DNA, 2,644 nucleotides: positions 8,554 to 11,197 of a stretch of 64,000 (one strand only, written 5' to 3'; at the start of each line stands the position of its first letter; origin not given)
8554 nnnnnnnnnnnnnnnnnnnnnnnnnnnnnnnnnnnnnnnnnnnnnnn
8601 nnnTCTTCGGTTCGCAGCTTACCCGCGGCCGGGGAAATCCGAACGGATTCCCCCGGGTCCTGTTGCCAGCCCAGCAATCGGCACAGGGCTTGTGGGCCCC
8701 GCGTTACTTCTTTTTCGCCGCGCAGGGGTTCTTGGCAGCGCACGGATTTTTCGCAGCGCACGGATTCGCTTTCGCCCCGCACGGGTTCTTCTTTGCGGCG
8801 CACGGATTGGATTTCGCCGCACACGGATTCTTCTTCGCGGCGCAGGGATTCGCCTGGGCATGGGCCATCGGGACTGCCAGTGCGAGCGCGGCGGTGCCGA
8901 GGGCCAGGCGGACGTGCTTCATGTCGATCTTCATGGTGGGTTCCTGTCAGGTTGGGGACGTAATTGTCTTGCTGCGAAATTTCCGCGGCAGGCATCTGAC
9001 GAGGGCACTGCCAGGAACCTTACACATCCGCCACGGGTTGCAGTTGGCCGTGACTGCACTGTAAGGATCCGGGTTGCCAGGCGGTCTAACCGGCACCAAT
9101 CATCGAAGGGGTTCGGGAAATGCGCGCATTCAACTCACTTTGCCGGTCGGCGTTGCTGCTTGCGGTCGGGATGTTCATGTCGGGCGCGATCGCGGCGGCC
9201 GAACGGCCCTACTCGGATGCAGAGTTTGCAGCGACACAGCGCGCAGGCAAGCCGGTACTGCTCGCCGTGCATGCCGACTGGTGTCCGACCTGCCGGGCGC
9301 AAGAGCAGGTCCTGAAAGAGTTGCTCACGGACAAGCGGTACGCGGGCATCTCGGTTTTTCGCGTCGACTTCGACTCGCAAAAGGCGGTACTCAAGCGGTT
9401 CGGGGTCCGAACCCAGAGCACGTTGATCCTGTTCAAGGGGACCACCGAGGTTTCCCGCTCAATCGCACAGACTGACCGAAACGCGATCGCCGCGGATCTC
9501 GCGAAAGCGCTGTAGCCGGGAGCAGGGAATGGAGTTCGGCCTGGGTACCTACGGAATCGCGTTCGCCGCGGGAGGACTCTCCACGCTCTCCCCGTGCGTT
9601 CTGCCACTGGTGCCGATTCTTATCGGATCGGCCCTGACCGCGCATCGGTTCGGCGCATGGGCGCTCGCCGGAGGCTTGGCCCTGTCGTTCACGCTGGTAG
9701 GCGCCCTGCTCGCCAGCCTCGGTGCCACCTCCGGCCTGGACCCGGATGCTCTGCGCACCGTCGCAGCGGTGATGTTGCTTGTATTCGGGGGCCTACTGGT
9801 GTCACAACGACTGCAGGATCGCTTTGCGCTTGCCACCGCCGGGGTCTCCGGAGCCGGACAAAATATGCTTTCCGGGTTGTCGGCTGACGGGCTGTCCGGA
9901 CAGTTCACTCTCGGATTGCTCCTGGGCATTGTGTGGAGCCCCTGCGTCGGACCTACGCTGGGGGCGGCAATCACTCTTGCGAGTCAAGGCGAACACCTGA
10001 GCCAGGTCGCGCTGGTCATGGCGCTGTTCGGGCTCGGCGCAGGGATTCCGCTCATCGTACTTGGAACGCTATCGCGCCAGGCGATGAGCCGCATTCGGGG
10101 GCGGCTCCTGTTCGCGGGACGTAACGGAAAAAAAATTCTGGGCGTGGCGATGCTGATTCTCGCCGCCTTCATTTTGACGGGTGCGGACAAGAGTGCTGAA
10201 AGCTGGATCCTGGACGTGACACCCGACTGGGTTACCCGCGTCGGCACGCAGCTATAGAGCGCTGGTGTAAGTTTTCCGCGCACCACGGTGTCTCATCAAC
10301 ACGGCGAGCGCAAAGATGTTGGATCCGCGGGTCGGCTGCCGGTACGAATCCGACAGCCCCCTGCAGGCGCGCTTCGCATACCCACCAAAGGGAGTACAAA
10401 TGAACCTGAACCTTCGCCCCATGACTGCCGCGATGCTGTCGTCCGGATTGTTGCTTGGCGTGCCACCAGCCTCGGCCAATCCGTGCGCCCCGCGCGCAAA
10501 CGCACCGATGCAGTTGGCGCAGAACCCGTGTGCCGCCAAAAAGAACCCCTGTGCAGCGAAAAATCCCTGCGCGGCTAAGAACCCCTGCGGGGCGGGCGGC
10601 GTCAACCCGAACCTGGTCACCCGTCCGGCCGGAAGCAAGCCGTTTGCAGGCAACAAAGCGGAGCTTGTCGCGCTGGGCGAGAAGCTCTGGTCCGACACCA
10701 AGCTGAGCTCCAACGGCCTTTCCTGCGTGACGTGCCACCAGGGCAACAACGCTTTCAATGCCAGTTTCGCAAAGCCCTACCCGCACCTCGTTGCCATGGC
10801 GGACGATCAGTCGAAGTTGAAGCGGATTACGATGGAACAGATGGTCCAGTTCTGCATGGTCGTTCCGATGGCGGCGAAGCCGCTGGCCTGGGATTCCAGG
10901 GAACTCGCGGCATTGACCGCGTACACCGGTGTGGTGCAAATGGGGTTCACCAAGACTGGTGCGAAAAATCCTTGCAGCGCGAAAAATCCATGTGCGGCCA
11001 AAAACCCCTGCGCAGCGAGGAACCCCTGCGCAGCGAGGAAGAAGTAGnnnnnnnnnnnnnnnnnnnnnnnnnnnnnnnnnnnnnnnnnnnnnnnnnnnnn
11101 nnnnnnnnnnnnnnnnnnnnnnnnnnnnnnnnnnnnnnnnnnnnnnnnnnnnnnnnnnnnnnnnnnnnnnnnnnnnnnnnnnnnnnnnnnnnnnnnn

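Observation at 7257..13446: Candidate periplasmic cysteine-repeat redox system: NPCAAK proteins, dedicated reductant pathway, multiheme cytochrome and YeeE transporter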

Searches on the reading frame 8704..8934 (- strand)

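Call 3: search_protein_families(library=pfam, proteins=[window:8704-8934:-], max_evalue=0.01)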
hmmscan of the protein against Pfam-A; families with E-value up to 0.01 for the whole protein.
window:8704-8934:- (76 aa): 0 families

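Call 4: search_protein_families(library=ncbifam, proteins=[window:8704-8934:-], max_evalue=0.01)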
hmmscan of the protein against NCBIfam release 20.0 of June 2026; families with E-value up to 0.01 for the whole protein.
window:8704-8934:- (76 aa): 0 families

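Call 65: search_protein_families(library=pfam, proteins=[window:8704-8934:-], max_evalue=10)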
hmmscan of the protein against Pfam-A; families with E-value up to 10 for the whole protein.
window:8704-8934:- (76 aa): 4 families
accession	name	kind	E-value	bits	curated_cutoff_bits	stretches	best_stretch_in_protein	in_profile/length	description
PF22857.1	Mst87F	-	0.16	12.6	27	1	30-72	5-47/56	Male-specific sperm protein Mst87F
PF00184.22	Hormone_5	-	0.19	13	27.2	1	24-75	30-77/79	Neurohypophysial hormones, C-terminal Domain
PF20130.4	DUF6520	-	0.4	11.5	25.4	1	5-62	1-63/83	Family of unknown function (DUF6520)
PF03940.18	MSSP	-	0.98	9.5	21.2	1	30-67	8-43/51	Male specific sperm protein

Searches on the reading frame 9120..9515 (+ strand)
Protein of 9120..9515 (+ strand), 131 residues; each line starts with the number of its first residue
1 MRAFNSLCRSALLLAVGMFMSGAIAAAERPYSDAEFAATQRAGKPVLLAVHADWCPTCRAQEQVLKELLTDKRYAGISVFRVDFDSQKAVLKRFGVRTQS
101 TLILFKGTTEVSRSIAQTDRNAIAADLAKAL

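Call 3: search_protein_families(library=pfam, proteins=[window:9120-9515:+], max_evalue=0.01)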
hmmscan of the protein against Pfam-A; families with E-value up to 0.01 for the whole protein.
window:9120-9515:+ (131 aa): 6 families
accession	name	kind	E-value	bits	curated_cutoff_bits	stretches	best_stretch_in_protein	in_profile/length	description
PF00085.26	Thioredoxin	-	1.4e-11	44.8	23.5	1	33-128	7-102/103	Thioredoxin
PF13899.12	Thioredoxin_7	-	9.8e-07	29.3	27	1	31-65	5-39/83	Thioredoxin-like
PF00578.27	AhpC-TSA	-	2.6e-06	27.8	26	1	37-95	19-77/124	AhpC/TSA family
PF13098.12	Thioredoxin_2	-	1.3e-05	25.9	27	1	41-113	3-90/104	Thioredoxin-like domain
PF08534.16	Redoxin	-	0.00023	21.4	26.6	1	37-115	22-102/148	Redoxin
PF13905.12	Thioredoxin_8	-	0.0019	18.9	27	1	43-87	1-46/94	Thioredoxin-like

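Call 4: search_protein_families(library=ncbifam, proteins=[window:9120-9515:+], max_evalue=0.01)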
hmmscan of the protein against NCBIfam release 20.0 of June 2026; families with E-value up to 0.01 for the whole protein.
window:9120-9515:+ (131 aa): 15 families
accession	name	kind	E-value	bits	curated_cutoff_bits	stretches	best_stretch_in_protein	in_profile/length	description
TIGR01068.1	thioredoxin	equivalog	1.6e-12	47.4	96.8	1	33-129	3-99/101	thioredoxin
NF011941.0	PRK15412.1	equivalog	7.6e-09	35.4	359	1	40-93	65-118/185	thiol:disulfide interchange protein DsbE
TIGR00385.1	dsbE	subfamily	3.1e-08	33.4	123.15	1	38-88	58-106/173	DsbE family thiol:disulfide interchange protein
NF008229.0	PRK10996.1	equivalog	2.9e-07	30.3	125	1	36-111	45-119/141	thioredoxin TrxC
NF045694.1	seleno_TsoB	exception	4.6e-07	28.3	805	1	12-107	444-545/572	rhodanese/DsbD fusion-like selenoprotein TsoB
NF001419.0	PRK00293.1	subfamily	1.5e-06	27.1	330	1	33-111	467-550/574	protein-disulfide reductase DsbD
NF006898.0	PRK09381.1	equivalog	2.9e-06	27.6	138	1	41-109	19-86/109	thioredoxin TrxA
TIGR01126.1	pdi_dom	equivalog_domain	2.1e-05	24.8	107.2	1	42-111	13-84/105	protein disulfide-isomerase domain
NF047696.1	ThlDiSintTplARhiz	equivalog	0.001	18.9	230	1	40-88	94-142/219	thiol:disulfide interchange protein TlpA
NF002854.0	PRK03147.1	subfamily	0.0014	18.5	170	1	36-95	55-114/176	thiol-disulfide oxidoreductase ResA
NF010625.0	PRK14018.1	equivalog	0.002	16.7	522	1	41-84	54-97/521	bifunctional peptide-methionine (S)-S-oxide reductase MsrA/peptide-methionine (R)-S-oxide reductase MsrB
NF040494.1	nitrored_ArsF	subfamily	0.003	17.9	60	1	54-111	11-76/106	nitrophenyl compound nitroreductase subunit ArsF family protein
TIGR04283.1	glyco_like_mftF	equivalog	0.0038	16.8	182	1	38-97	67-124/221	TIGR04283 family arsenosugar biosynthesis glycosyltransferase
TIGR00424.1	APS_reduc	equivalog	0.0041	15.8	553.2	1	44-107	373-438/464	5'-adenylylsulfate reductase, thioredoxin-independent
TIGR01130.1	ER_PDI_fam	subfamily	0.0046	16.6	344.25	0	42-120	362-439/476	protein disulfide-isomerase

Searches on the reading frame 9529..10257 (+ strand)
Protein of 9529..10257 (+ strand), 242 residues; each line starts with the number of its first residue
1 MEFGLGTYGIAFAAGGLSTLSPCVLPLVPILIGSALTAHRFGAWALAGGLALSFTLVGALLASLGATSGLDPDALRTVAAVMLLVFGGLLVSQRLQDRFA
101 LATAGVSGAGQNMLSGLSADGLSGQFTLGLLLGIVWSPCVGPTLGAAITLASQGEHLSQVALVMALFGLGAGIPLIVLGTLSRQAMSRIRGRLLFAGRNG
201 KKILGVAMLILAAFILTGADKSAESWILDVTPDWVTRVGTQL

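Call 3: search_protein_families(library=pfam, proteins=[window:9529-10257:+], max_evalue=0.01)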
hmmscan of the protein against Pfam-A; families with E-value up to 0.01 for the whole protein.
window:9529-10257:+ (242 aa): 2 families
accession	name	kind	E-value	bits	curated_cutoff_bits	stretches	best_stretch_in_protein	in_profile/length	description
PF02683.22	DsbD_TM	-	1.4e-14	54.4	27.1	1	10-216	7-215/219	Cytochrome C biogenesis protein transmembrane domain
PF13386.12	DsbD_2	-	7.3e-10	39.5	24.9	1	12-194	3-186/199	Cytochrome C biogenesis protein transmembrane region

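Call 4: search_protein_families(library=ncbifam, proteins=[window:9529-10257:+], max_evalue=0.01)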
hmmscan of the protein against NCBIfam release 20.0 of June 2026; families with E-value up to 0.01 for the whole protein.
window:9529-10257:+ (242 aa): 3 families
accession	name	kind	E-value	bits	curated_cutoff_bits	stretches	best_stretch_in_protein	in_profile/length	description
NF001419.0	PRK00293.1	subfamily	1.1e-10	40.8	330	1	10-217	174-383/574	protein-disulfide reductase DsbD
NF045694.1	seleno_TsoB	exception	1.4e-06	26.7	805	1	12-215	189-390/572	rhodanese/DsbD fusion-like selenoprotein TsoB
NF040495.1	tranport_ArsG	equivalog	0.0097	15.3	200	0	44-190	49-192/225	aromatic aminobenezylarsenical efflux permease ArsG family transporter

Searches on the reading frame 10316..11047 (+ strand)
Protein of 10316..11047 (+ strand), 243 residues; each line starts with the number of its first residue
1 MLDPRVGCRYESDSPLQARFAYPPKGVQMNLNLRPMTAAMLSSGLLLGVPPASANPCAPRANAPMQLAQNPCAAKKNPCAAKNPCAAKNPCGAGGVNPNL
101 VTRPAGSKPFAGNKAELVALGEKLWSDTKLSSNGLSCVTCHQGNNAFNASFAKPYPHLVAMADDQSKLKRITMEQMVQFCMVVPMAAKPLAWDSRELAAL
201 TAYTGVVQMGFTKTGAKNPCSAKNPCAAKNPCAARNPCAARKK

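Call 3: search_protein_families(library=pfam, proteins=[window:10316-11047:+], max_evalue=0.01)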
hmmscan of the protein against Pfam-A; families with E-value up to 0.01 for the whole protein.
window:10316-11047:+ (243 aa): 2 families
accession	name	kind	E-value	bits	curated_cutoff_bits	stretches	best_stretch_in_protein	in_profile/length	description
PF21342.2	SoxA-TsdA_cyt-c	-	1.4e-09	38.3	27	1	121-205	2-80/88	SoxA/TsdA, cytochrome c domain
PF03150.19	CCP_MauG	-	2.9e-07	31.7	25.6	1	116-174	2-55/149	Di-haem cytochrome c peroxidase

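Call 4: search_protein_families(library=ncbifam, proteins=[window:10316-11047:+], max_evalue=0.01)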
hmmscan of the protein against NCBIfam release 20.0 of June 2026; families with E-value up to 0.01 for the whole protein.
window:10316-11047:+ (243 aa): 2 families
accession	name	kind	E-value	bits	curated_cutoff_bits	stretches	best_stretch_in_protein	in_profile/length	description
TIGR04484.1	thiosulf_SoxA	equivalog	1.2e-06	28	110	1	118-204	6-86/212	sulfur oxidation c-type cytochrome SoxA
TIGR04039.1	MXAN_0977_Heme2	hypoth_equivalog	0.00016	20.8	362.85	1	115-153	9-48/336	MbnH family di-heme enzyme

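Call 5: find_homologous_proteins(query=window:10397-11047:+)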
Query window:10397-11047:+ (216 aa): 1162 proteins with E <= 0.001 among 3027 candidates; the best 120 are listed.
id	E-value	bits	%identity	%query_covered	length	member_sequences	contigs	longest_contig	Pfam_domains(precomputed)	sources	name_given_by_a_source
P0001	2.0e-107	376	74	99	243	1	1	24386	PF21342.3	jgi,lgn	jgi:hypothetical protein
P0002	3.7e-82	294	69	90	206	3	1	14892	PF21342.3,PF03150.20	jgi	-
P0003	2.3e-79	284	72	85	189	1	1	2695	PF21342.3,PF03150.20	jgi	jgi:cytochrome c peroxidase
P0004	1.8e-78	282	68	93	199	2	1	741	PF21342.3,PF03150.20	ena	-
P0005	1.1e-73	266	58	99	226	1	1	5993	PF21342.3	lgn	-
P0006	2.8e-73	265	61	87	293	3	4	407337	PF21342.3,PF03150.20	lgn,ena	-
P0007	2.5e-71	258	63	89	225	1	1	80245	PF21342.3,PF03150.20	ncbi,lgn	ncbi:MAG: cytochrome C peroxidase [Pseudomonadota bacterium]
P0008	1.4e-69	253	59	100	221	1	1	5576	PF21342.3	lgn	-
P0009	4.4e-69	251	56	88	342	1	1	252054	PF21342.3,PF03150.20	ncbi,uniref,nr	ncbi:hypothetical protein [Motiliproteus coralliicola]|uniref:hypothetical protein n=1 Tax=Motilipro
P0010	1.1e-67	246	55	93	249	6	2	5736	PF21342.3,PF03150.20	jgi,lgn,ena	-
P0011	6.5e-67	244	54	96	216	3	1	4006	PF21342.3,PF03150.20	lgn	-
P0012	9.4e-67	243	65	81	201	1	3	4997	PF21342.3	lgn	-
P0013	1.3e-66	243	54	96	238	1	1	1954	PF21342.3,PF03150.20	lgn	-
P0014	1.5e-66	243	55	99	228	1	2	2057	PF21342.3,PF03150.20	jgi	-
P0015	1.8e-66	242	58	99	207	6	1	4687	PF21342.3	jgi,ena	-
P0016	1.8e-65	239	65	81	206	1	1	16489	PF21342.3,PF03150.20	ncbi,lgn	-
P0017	2.7e-65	239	66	83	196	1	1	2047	PF21342.3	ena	-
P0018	3.2e-65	238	59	93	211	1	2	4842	PF21342.3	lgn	-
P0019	7.8e-65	237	74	59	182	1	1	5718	PF21342.3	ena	-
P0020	1.3e-64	236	52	95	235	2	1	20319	PF21342.3,PF03150.20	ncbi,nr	ncbi:MAG: cytochrome C peroxidase [Gammaproteobacteria bacterium]|nr:cytochrome C peroxidase [Gammap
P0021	1.3e-64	236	54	93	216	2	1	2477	PF21342.3,PF03150.20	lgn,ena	-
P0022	1.7e-64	236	55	88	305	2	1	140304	PF21342.3,PF03150.20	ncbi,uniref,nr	ncbi:cytochrome c peroxidase [uncultured Oceanisphaera sp.]|uniref:c-type cytochrome n=1 Tax=uncultu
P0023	2.4e-64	235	54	89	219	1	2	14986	PF21342.3,PF03150.20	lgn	-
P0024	2.4e-64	235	60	96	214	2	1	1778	PF21342.3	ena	-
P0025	2.5e-64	235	65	83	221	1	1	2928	PF21342.3,PF03150.20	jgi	jgi:cytochrome c peroxidase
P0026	2.6e-64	235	61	82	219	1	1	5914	PF21342.3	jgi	jgi:cytochrome c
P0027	2.6e-64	235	57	91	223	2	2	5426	PF21342.3,PF03150.20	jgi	jgi:cytochrome c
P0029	9.9e-64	233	56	94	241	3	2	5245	PF21342.3,PF03150.20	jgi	-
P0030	3.3e-63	232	55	99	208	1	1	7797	PF21342.3,PF03150.20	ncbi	-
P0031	9.0e-63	230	63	81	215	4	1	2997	PF21342.3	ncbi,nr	ncbi:MAG TPA: cytochrome C peroxidase [Candidatus Methylomirabilis sp.]|nr:cytochrome C peroxidase [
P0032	1.0e-62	230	63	81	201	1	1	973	PF21342.3,PF03150.20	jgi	jgi:cytochrome c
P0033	1.7e-62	229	57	90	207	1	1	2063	PF21342.3,PF03150.20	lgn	-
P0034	2.3e-62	229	59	87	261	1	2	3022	PF21342.3,PF03150.20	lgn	-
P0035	3.3e-62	228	57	96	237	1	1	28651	PF21342.3,PF03150.20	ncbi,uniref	ncbi:cytochrome c peroxidase, partial [Sedimenticola sp.]|uniref:c-type cytochrome n=1 Tax=Sedimenti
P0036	3.8e-62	228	50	96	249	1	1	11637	PF21342.3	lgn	-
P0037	8.7e-62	227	52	94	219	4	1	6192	PF21342.3,PF03150.20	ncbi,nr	ncbi:MAG TPA: cytochrome c peroxidase [Gallionella sp.]|nr:cytochrome c peroxidase [Gallionella sp.]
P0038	9.1e-62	227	58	98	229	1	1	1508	PF21342.3,PF03150.20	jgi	-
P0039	1.3e-61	227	67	62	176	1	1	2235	PF21342.3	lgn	-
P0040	1.3e-61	226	60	80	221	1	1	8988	PF21342.3,PF03150.20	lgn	-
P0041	1.6e-61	226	58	99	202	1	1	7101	PF21342.3,PF03150.20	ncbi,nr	ncbi:MAG: cytochrome c peroxidase [Methylophilaceae bacterium]|nr:cytochrome c peroxidase [Methyloph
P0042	1.6e-61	226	48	99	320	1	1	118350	PF21342.3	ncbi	-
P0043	2.4e-61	226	56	99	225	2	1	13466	PF21342.3,PF03150.20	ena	-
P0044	3.0e-61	225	54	95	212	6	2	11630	PF21342.3,PF03150.20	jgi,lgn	jgi:cytochrome c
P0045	3.5e-61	225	59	78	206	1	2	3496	PF21342.3,PF03150.20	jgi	jgi:cytochrome c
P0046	5.3e-61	224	54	96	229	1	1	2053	PF21342.3,PF03150.20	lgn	-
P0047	7.7e-61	224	55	95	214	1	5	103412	PF21342.3,PF03150.20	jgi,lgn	jgi:cytochrome c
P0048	1.0e-60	224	56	96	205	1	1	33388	PF21342.3,PF03150.20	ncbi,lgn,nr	ncbi:MAG: cytochrome C peroxidase [Betaproteobacteria bacterium]|nr:cytochrome C peroxidase [Betapro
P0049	1.0e-60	224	58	94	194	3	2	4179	PF21342.3,PF03150.20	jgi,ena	-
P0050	1.2e-60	223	50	98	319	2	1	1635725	PF21342.3,PF03150.20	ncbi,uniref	ncbi:c-type cytochrome [Zobellella aerophila]|uniref:Cytochrome c domain-containing protein n=1 Tax=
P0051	1.3e-60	223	54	94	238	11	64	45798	PF21342.3,PF03150.20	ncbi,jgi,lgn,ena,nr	ncbi:MAG: cytochrome C peroxidase [Gallionella sp.]|nr:cytochrome C peroxidase [Gallionella sp.] PIR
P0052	1.4e-60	223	54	97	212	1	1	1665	PF21342.3,PF03150.20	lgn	-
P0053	2.2e-60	222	56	94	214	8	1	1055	PF21342.3,PF03150.20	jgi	jgi:cytochrome c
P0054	2.3e-60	222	55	98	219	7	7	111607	PF21342.3,PF03150.20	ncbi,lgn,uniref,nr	ncbi:cytochrome c peroxidase [Pelomicrobium methylotrophicum]|uniref:Cytochrome C peroxidase n=1 Tax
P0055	3.5e-60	222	57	97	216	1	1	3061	PF21342.3,PF03150.20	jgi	-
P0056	5.6e-60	221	54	91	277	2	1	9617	PF21342.3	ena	-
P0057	5.8e-60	221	58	84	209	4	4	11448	PF21342.3,PF03150.20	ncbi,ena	-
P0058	5.9e-60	221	51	99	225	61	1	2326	PF21342.3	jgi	jgi:hypothetical protein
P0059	1.2e-59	220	63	76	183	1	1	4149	PF21342.3,PF03150.20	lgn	-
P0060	1.4e-59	220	54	100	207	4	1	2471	PF21342.3,PF03150.20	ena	-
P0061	1.4e-59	220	57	88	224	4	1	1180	PF21342.3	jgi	-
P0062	1.5e-59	220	60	84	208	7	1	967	PF21342.3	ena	-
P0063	1.7e-59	220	56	90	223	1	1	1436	PF21342.3,PF03150.20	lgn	-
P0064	2.3e-59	219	55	99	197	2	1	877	PF21342.3,PF03150.20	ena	-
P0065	2.4e-59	219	60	77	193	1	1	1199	PF21342.3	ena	-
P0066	2.5e-59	219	61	74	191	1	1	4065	PF21342.3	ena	-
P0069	3.4e-59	219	60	77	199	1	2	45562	PF21342.3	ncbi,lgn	-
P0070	5.4e-59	218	64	64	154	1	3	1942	PF21342.3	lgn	-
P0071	5.4e-59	218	53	98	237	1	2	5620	PF21342.3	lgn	-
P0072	9.0e-59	217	67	64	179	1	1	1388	PF21342.3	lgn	-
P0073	9.2e-59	217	56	88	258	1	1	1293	PF21342.3,PF03150.20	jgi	jgi:hypothetical protein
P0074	9.3e-59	217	55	99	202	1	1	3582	PF21342.3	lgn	-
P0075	9.6e-59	217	55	91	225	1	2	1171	PF21342.3,PF03150.20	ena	-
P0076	1.3e-58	217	53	95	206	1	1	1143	PF21342.3,PF03150.20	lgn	-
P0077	1.5e-58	217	50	99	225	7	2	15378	PF21342.3,PF03150.20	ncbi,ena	-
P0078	1.5e-58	216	49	96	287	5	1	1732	PF21342.3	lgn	-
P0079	1.8e-58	216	53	79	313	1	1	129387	PF21342.3,PF03150.20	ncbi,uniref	ncbi:c-type cytochrome [Oceanisphaera sp. W20_SRM_FM3]|uniref:c-type cytochrome n=1 Tax=Oceanisphaer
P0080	1.8e-58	216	51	99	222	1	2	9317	PF21342.3,PF03150.20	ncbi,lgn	-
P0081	1.9e-58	216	59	94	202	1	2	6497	PF21342.3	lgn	-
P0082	2.2e-58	216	59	80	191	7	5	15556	PF21342.3,PF02389.21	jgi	jgi:cytochrome c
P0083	2.4e-58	216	50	97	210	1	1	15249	PF21342.3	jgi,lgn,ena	-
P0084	2.6e-58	216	61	81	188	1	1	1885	PF21342.3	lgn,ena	-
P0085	2.7e-58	216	52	87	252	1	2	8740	PF21342.3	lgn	-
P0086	2.8e-58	216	54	88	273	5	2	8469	PF21342.3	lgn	-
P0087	3.0e-58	216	47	99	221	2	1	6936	PF21342.3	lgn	-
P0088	3.0e-58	215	60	78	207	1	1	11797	PF21342.3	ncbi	-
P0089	4.2e-58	215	52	96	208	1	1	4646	PF21342.3,PF03150.20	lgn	-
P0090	4.3e-58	215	55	88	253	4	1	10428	PF21342.3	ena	-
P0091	6.6e-58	214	62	83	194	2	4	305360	PF21342.3,PF03150.20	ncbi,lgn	-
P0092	8.6e-58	214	54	93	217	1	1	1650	PF21342.3,PF03150.20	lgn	-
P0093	9.8e-58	214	52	95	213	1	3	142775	PF21342.3,PF03150.20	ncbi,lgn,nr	ncbi:MAG: cytochrome C peroxidase [Gammaproteobacteria bacterium]|nr:cytochrome C peroxidase [Gammap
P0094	1.1e-57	214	57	93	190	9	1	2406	PF21342.3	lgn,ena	-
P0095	1.5e-57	213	62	76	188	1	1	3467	PF21342.3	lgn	-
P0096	1.7e-57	213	50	99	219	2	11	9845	PF21342.3,PF03150.20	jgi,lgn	-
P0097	1.8e-57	213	56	96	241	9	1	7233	PF21342.3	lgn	-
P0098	1.9e-57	213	49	99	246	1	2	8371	PF21342.3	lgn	-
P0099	2.0e-57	213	53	96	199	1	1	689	PF21342.3,PF03150.20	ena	-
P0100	2.4e-57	213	53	87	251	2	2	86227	PF21342.3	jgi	-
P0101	2.7e-57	212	59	88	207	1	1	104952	PF21342.3,PF03150.20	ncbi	-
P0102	2.8e-57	212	49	99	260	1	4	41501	PF21342.3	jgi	jgi:hypothetical protein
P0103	3.0e-57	212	58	77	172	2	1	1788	PF21342.3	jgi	jgi:cytochrome c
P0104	3.3e-57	212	58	95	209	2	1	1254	PF21342.3,PF03150.20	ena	-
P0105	4.3e-57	212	60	87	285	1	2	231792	PF21342.3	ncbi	-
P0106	5.0e-57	212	53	95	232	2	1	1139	PF21342.3,PF03150.20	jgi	jgi:hypothetical protein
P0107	5.4e-57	211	50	99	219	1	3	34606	PF21342.3,PF03150.20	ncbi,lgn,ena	-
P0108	7.7e-57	211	53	88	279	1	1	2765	PF21342.3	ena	-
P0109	1.1e-56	210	48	99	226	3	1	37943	PF21342.3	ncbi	-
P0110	1.1e-56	210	62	75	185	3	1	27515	PF21342.3,PF03150.20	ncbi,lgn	-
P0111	1.1e-56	210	50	99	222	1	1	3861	PF21342.3,PF03150.20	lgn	-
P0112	1.3e-56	210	62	68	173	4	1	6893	PF21342.3,PF03150.20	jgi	jgi:cytochrome c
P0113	1.3e-56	210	54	94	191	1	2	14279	PF21342.3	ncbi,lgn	ncbi:MAG: c-type cytochrome [Candidatus Methylomirabilia bacterium]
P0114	1.5e-56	210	54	96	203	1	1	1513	PF21342.3,PF03150.20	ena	-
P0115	1.7e-56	210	59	85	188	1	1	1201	PF21342.3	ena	-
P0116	2.1e-56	209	59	75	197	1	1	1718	PF21342.3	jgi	jgi:cytochrome c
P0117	2.5e-56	209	59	81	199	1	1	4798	PF21342.3,PF03150.20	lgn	-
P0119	3.1e-56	209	62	65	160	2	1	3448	PF21342.3,PF03150.20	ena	-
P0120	3.3e-56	209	58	76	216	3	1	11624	PF21342.3,PF03150.20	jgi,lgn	jgi:cytochrome c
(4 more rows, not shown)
